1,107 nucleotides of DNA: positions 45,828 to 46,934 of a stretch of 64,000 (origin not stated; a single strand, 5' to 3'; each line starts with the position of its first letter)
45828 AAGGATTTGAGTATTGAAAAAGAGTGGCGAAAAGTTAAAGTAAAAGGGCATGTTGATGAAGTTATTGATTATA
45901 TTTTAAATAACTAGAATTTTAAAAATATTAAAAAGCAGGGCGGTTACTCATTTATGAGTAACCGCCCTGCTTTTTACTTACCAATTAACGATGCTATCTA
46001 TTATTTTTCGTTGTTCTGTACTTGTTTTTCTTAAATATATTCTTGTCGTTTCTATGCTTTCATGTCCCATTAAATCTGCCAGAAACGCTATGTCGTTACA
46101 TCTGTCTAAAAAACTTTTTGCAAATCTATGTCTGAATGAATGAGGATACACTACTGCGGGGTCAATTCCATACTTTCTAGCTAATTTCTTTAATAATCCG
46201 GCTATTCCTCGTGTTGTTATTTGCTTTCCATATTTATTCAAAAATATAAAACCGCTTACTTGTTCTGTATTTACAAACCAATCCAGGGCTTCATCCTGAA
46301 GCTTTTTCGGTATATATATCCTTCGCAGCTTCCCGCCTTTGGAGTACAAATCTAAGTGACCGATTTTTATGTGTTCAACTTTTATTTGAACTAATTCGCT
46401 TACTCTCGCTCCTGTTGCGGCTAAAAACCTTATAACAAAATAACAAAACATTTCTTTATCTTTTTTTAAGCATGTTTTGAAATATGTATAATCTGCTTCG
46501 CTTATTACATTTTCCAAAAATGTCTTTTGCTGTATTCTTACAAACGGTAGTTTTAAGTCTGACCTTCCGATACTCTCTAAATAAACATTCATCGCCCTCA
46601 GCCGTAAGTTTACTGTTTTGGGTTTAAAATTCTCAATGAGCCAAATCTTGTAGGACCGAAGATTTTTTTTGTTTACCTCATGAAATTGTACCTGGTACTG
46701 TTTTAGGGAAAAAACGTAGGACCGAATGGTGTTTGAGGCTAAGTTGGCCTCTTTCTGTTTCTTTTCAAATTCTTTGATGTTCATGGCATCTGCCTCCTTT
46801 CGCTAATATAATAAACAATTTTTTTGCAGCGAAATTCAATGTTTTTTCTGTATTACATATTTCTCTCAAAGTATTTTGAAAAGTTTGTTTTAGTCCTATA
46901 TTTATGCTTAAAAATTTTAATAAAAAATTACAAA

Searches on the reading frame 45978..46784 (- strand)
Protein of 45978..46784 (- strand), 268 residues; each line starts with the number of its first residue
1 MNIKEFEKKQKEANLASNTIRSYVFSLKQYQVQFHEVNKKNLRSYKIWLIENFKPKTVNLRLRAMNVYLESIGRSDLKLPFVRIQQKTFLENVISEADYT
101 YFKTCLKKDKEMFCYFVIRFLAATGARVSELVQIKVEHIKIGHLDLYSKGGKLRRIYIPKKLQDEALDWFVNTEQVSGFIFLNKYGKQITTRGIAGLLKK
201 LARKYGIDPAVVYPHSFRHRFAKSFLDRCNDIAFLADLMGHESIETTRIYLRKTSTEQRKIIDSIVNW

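Call 53: search_protein_families(library=pfam, proteins=[window:45978-46784:-], max_evalue=0.01)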
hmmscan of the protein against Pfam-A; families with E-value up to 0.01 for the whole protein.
window:45978-46784:- (268 aa): 2 families
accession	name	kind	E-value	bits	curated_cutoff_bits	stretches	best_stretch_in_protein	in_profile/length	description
PF00589.27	Phage_integrase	-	4e-26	92.3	27.1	1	107-254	17-169/172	Phage integrase family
PF13495.12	Phage_int_SAM_4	-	0.0004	21.2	27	1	4-74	3-80/85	Phage integrase, N-terminal SAM-like domain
